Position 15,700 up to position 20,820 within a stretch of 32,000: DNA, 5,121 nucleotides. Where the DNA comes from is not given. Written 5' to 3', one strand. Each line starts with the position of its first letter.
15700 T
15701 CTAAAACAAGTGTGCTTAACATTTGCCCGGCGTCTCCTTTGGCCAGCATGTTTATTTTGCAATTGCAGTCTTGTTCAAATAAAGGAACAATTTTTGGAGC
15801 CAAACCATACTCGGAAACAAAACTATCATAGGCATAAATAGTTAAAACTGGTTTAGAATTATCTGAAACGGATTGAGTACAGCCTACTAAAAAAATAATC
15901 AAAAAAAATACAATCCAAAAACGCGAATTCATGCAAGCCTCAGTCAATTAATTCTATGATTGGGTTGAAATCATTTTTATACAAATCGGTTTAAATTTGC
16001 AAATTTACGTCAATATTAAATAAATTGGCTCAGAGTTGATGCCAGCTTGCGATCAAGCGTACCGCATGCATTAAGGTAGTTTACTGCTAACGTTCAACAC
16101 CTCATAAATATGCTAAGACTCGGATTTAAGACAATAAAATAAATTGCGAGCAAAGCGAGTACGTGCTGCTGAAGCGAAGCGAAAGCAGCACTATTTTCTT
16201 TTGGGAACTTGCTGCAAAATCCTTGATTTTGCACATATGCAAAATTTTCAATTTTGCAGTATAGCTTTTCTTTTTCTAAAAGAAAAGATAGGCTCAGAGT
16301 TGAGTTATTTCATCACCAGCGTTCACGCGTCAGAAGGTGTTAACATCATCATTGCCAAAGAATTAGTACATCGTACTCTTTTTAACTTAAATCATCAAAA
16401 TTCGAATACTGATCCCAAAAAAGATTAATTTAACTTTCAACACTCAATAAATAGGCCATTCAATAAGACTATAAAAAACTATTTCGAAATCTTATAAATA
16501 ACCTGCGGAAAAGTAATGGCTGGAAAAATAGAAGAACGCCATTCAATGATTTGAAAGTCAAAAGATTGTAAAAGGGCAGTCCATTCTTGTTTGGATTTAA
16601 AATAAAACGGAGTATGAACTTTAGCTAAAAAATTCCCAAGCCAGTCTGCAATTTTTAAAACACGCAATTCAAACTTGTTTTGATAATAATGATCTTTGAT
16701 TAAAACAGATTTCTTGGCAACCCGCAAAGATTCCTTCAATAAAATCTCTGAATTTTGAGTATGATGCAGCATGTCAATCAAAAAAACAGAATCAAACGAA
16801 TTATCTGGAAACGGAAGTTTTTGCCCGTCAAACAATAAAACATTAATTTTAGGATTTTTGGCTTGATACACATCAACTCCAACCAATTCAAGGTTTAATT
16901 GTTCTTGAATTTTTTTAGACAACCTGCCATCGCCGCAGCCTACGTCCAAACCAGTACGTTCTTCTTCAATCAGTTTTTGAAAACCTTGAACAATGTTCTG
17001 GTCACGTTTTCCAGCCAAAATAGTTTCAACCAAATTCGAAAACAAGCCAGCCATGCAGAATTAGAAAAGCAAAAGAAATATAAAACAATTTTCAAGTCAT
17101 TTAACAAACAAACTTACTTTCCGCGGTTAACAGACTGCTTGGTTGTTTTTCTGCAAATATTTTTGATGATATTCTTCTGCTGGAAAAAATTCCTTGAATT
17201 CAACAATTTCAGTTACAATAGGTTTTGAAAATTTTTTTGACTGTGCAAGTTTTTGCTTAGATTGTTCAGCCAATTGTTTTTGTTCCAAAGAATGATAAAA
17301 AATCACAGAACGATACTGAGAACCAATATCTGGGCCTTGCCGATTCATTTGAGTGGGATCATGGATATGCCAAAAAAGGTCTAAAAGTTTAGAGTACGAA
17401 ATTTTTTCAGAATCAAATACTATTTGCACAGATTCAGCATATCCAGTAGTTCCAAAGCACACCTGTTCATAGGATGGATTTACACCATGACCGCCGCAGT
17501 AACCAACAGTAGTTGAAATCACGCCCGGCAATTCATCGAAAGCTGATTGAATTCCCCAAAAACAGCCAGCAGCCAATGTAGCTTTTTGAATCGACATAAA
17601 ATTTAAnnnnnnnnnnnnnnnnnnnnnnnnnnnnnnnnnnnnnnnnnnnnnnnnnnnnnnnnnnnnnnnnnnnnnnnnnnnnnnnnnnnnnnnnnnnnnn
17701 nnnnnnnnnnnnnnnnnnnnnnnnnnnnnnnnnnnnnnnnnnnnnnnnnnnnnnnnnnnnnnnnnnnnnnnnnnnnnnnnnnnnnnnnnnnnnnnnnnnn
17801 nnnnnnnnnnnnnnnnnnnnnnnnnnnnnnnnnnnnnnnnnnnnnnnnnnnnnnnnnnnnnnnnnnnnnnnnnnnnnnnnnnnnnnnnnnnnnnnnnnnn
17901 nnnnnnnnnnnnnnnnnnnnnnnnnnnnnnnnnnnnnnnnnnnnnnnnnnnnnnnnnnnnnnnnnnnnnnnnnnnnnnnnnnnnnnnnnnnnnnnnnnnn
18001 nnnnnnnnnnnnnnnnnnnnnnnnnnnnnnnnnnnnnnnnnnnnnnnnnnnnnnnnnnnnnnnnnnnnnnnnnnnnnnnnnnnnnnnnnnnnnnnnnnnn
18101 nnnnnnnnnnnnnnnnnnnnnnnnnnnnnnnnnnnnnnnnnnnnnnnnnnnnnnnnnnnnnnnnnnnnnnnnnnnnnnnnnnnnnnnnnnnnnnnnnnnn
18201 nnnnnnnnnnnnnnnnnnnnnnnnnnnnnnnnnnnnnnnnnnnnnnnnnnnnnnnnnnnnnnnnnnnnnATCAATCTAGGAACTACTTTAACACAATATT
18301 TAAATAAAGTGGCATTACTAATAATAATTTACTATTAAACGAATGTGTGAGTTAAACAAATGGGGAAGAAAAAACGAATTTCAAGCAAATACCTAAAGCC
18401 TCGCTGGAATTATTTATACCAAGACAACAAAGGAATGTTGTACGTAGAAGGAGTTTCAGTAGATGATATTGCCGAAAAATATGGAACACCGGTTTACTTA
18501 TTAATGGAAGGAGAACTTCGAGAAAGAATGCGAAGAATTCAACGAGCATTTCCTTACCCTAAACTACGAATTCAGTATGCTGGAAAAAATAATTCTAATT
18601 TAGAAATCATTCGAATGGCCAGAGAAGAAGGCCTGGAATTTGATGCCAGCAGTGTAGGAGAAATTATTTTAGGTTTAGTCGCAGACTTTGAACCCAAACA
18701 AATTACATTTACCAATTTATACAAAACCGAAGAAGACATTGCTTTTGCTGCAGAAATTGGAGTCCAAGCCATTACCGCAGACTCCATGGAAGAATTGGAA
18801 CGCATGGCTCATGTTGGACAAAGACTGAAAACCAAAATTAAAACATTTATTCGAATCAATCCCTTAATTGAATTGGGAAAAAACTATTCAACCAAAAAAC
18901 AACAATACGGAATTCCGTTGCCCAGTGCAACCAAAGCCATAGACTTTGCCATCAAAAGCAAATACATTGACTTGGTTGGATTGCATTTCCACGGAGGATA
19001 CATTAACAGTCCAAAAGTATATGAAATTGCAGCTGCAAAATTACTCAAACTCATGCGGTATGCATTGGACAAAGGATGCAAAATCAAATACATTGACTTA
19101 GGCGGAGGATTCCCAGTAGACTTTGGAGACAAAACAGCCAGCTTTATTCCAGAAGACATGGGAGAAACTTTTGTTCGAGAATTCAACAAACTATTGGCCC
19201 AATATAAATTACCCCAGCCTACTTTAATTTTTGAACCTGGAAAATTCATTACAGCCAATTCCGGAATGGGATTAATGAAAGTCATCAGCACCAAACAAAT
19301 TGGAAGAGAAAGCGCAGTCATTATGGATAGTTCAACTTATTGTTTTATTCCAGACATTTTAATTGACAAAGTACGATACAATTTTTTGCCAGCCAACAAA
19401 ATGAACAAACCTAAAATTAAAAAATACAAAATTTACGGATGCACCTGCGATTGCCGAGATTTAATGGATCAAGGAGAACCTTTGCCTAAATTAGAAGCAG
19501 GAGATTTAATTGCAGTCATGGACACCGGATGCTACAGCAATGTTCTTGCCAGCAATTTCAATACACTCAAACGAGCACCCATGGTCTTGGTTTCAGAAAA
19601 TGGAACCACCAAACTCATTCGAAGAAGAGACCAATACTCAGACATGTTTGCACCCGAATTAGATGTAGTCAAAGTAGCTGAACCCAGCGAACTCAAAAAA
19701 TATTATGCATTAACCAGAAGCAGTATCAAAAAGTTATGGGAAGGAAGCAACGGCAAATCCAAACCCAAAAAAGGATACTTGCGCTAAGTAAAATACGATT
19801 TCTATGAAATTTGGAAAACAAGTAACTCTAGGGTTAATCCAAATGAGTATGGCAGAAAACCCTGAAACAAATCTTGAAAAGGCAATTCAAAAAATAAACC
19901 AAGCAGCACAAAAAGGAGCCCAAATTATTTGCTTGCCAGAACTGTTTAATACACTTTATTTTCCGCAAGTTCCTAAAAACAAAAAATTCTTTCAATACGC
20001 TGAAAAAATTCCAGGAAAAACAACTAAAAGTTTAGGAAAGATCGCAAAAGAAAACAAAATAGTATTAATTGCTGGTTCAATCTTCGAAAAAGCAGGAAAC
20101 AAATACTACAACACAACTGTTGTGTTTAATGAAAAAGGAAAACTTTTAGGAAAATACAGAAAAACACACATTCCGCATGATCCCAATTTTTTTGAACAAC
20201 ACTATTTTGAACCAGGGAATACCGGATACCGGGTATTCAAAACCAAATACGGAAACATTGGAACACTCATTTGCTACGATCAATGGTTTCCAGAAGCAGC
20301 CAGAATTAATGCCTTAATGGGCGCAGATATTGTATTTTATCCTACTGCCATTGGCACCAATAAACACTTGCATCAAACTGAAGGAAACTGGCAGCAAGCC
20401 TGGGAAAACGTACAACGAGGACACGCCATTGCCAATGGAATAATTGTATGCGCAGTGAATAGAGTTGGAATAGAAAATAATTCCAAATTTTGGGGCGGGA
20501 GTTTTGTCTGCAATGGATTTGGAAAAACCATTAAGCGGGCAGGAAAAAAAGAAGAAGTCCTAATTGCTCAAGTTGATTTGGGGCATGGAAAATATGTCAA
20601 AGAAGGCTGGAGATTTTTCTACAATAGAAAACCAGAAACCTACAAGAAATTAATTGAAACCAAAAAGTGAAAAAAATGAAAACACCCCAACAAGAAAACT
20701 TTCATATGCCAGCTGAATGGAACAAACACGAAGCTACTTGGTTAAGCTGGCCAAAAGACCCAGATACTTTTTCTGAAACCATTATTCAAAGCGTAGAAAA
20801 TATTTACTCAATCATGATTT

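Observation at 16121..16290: Second copy of the four-hairpin element in the thiB-upstream non-coding island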

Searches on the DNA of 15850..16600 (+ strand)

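Call 9: search_rna_families(source=window, start=15850, end=16600, threshold=evalue, max_evalue=10, show_alignments=3)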
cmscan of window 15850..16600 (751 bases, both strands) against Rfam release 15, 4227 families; matches with E-value up to 10: 28.
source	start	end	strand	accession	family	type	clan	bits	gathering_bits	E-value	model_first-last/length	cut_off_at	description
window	16288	16359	-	RF00133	SNORD33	Gene; snRNA; snoRNA; CD-box;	CL00054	25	44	0.061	1-85/85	no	Small nucleolar RNA Z195/SNORD33/SNORD32 family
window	16292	16356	-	RF01152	sR1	Gene; snRNA; snoRNA; CD-box;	-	22.9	45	0.0014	1-57/57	no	Small nucleolar RNA sR1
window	16287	16360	-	RF00213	snoR38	Gene; snRNA; snoRNA; CD-box;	-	22.2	45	0.69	1-91/91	no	Small nucleolar RNA R38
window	16291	16356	-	RF00095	snoPyro_CD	Gene; snRNA; snoRNA; CD-box;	CL00132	22.1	45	0.04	1-58/58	no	Pyrococcus C/D box small nucleolar RNA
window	16293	16356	-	RF01150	sR11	Gene; snRNA; snoRNA; CD-box;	-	21.2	39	0.15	1-57/57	no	Small nucleolar RNA sR11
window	16292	16356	-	RF01133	sR3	Gene; snRNA; snoRNA; CD-box;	-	20.6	41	0.0065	1-55/55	no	Small nucleolar RNA sR3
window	16252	16360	-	RF04329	snoMe18S-C1367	Gene; snRNA; snoRNA; CD-box;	-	20.1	101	0.46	1-110/110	no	Drosophila C/D box small nucleolar RNA snoMe18S-C1367 family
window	15950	16007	-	RF03161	S15-Flavobacteria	Cis-reg; leader;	CL00121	19.5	46.5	7.5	1-66/66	no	S15-Flavobacteria ribosomal protein leader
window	16286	16361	-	RF00344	snoZ267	Gene; snRNA; snoRNA; CD-box;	-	19.3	43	0.74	1-73/73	no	Small nucleolar RNA Z267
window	16328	16378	-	RF01312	sR9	Gene; snRNA; snoRNA; CD-box;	-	18.8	36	0.49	1-55/55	no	Small nucleolar RNA sR9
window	16281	16402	-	RF01593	plasmodium_snoR16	Gene; snRNA; snoRNA; CD-box;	-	17.8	70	6.4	1-126/126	no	small nucleolar RNA snoR16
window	16290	16357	-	RF01422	snoR116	Gene; snRNA; snoRNA; CD-box;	-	17.6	47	1.9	1-86/86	no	small nucleolar RNA snoR116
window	16291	16356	-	RF00276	SNORD52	Gene; snRNA; snoRNA; CD-box;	CL00063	17.3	45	0.83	1-67/67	no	Small nucleolar RNA SNORD52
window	16287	16357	-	RF01277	snoU54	Gene; snRNA; snoRNA; CD-box;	CL00008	17.1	35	1.4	1-67/67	no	Small nucleolar RNA U54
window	16292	16356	-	RF01145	sR14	Gene; snRNA; snoRNA; CD-box;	-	17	38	0.049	1-54/54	no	Small nucleolar RNA sR14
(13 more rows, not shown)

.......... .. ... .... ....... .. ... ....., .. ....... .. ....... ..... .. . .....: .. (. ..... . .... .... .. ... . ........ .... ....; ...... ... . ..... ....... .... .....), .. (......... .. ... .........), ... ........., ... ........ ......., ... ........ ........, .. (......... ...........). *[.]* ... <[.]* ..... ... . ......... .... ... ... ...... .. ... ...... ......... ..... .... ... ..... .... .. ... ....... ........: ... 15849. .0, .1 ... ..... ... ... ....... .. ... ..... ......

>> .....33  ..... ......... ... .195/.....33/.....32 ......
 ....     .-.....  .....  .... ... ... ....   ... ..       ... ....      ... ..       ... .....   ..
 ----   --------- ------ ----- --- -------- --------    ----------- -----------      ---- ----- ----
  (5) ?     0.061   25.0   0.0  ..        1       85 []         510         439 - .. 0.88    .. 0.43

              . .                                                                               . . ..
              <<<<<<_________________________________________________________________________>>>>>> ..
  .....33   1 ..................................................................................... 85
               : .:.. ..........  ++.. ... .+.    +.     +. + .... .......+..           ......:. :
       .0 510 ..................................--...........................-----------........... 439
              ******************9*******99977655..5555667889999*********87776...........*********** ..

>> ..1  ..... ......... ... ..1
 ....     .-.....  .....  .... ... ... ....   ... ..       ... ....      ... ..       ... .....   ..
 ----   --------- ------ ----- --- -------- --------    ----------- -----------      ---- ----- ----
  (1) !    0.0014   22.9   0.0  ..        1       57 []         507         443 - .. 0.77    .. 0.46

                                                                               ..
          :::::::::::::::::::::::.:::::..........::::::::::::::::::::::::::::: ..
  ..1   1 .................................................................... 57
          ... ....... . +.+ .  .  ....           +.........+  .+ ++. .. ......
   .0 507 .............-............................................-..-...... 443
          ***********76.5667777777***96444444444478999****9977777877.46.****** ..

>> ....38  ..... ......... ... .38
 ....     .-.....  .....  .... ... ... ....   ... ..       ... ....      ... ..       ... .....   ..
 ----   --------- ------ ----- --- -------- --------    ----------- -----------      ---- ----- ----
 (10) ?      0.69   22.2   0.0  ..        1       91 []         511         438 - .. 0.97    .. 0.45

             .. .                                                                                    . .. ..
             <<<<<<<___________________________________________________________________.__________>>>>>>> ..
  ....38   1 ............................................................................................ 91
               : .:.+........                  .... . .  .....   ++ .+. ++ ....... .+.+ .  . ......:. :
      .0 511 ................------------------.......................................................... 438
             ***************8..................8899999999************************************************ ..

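Call 44: search_dna_similar(query=window:16140-16295:+, collection=plasmids, mode=distant, max_evalue=1, max_rows=10)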
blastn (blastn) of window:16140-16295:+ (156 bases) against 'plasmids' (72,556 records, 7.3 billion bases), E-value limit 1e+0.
Records with a match: 10; places in all: 10; records where one place covers at least 80% of the query: 0.
Best place of each record, by identity: 90-95% 1; 80-90% 9.
By first word of the organism name: Bacillus 9; Picosynechococcus 1.
By predicted mobility (MOB-suite, as given by PLSDB): non-mobilizable 7; mobilizable 2; conjugative 1.
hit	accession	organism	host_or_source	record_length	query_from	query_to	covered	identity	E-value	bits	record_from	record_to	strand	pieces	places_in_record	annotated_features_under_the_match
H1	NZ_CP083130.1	Bacillus thuringiensis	whole organism,Biopesticide Novodor 3FC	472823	107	150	28%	84.4%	4e-1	41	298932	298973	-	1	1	none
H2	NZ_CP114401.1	Bacillus thuringiensis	liquid culture,Bacillus thuringiensis ...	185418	107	150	28%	84.4%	4e-1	41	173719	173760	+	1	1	none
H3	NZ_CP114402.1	Bacillus thuringiensis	liquid culture,Bacillus thuringiensis ...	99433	107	150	28%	84.4%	4e-1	41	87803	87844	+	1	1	none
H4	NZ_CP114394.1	Bacillus thuringiensis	liquid culture,Bacillus thuringiensis ...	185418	107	150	28%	84.4%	4e-1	41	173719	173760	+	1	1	none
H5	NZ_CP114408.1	Bacillus thuringiensis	liquid culture,Bacillus thuringiensis ...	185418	107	150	28%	84.4%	4e-1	41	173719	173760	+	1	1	none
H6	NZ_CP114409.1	Bacillus thuringiensis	liquid culture,Bacillus thuringiensis ...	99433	107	150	28%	84.4%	4e-1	41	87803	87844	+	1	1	none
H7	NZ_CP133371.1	Bacillus thuringiensis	Tenebrio molitor,liquid culture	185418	107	150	28%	84.4%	4e-1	41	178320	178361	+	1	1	none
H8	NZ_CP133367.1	Bacillus thuringiensis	Tenebrio molitor,liquid culture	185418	107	150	28%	84.4%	4e-1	41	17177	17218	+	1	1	none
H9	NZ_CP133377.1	Bacillus thuringiensis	Tenebrio molitor,liquid culture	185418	107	150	28%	84.4%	4e-1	41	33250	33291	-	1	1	none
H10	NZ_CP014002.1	Picosynechococcus sp. PCC 73109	cell culture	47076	86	112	17%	92.6%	4e-1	41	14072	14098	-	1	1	heavy metal translocating P-type ATPase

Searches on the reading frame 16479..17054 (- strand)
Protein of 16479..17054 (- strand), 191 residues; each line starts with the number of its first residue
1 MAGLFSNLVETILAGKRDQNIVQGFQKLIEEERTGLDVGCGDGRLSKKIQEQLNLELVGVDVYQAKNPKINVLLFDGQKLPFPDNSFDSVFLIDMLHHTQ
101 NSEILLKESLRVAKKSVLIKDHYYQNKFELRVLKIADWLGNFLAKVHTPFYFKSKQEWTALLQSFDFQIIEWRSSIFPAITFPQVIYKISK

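Call 31: find_encoding_contigs(protein=window:16479-17054:-, flank=10000, max_places=10)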
Protein window:16479-17054:- (191 aa): 1 contig read that carries it; 1 place shown.
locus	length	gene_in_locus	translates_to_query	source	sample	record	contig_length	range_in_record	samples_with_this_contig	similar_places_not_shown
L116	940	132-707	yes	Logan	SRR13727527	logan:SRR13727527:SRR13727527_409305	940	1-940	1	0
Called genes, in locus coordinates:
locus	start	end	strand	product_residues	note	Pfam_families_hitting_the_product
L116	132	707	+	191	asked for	PF07021:MetW, PF13489:Methyltransf_23, PF13847:Methyltransf_31 (weak), PF08241:Methyltransf_11, PF08242:Methyltransf_12 (weak), PF13649:Methyltransf_25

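Call 35: search_protein_families(library=pfam, proteins=[window:16479-17054:-], max_evalue=0.001)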
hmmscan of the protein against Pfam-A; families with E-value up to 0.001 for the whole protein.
window:16479-17054:- (191 aa): 7 families
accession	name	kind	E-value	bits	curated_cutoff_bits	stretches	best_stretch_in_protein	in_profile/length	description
PF08241.18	Methyltransf_11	-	1.1e-15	58.4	21.2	1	36-115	1-89/95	Methyltransferase domain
PF13489.12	Methyltransf_23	-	2e-13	50.8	27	1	25-171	13-163/164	Methyltransferase domain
PF13649.12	Methyltransf_25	-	1.4e-12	48.5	27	1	36-115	2-95/97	Methyltransferase domain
PF07021.18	MetW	-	3e-09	37.2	21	1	26-118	8-107/193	Methionine biosynthesis protein MetW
PF13847.12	Methyltransf_31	-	7.1e-09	35.9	27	1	33-123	5-113/145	Methyltransferase domain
PF08242.18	Methyltransf_12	-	6.3e-08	33.7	30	1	36-114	1-93/98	Methyltransferase domain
PF05148.21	Methyltransf_8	-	8.2e-05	23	27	1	30-121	71-156/219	Hypothetical methyltransferase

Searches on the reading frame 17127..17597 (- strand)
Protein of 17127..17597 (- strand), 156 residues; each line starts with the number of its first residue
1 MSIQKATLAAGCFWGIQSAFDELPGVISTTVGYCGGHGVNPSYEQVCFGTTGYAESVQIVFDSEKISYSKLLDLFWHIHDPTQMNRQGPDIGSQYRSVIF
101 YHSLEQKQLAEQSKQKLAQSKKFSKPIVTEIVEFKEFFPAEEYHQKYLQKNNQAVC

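Call 35: search_protein_families(library=pfam, proteins=[window:17127-17597:-], max_evalue=0.001)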
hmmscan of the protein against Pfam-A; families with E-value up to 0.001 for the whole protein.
window:17127-17597:- (156 aa): 1 family
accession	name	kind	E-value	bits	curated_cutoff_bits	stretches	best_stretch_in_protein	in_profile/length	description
PF01625.27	PMSR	-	5.9e-67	225.1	23.7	1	5-156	1-152/153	Peptide methionine sulfoxide reductase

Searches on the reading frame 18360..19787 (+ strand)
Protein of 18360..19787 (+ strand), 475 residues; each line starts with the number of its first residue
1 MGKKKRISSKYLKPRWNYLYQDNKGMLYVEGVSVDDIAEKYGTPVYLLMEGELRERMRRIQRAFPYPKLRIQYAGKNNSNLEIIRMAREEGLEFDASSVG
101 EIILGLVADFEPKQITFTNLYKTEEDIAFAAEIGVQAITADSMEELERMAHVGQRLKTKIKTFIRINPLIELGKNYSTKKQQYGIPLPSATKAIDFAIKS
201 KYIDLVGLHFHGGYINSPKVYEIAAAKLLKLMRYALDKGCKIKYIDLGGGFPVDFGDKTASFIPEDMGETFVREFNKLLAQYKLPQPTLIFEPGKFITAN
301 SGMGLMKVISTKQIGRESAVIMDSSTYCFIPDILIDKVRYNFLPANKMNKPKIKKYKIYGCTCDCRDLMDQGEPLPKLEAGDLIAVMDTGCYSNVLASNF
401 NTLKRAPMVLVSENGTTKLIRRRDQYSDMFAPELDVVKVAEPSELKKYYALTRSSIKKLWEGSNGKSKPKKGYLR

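Call 52: search_protein_families(library=pfam, proteins=[window:18360-19787:+], max_evalue=1)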
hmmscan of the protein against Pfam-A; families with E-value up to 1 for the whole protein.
window:18360-19787:+ (475 aa): 3 families
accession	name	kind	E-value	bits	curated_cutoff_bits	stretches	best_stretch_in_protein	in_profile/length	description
PF02784.22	Orn_Arg_deC_N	-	3.3e-44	151.6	23.4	1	51-299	2-247/247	Pyridoxal-dependent decarboxylase, pyridoxal binding domain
PF00278.28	Orn_DAP_Arg_deC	-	2.3e-13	50.6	23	1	237-390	5-95/95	Pyridoxal-dependent decarboxylase, C-terminal sheet domain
PF01168.26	Ala_racemase_N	-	0.22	11.6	24.1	1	79-245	32-191/220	Alanine racemase, N-terminal domain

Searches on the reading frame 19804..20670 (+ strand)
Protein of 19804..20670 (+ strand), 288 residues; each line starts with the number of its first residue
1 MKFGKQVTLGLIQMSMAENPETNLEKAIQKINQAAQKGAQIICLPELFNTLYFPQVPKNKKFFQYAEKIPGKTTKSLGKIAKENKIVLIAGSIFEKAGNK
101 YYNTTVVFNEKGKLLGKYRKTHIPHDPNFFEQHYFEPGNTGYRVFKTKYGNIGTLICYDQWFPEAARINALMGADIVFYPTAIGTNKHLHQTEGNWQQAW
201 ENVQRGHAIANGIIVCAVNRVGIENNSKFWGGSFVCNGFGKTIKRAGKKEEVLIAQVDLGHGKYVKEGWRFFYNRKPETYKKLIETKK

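Call 52: search_protein_families(library=pfam, proteins=[window:19804-20670:+], max_evalue=1)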
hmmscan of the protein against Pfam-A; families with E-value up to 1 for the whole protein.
window:19804-20670:+ (288 aa): 2 families
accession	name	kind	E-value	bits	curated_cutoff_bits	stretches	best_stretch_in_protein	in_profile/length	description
PF00795.27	CN_hydrolase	-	1.4e-67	228.2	23.2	1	9-260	2-249/256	Carbon-nitrogen hydrolase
PF06941.18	NT5C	-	0.055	13.8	24.8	1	37-95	39-94/180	5' nucleotidase, deoxy (Pyrimidine), cytosolic type C protein (NT5C)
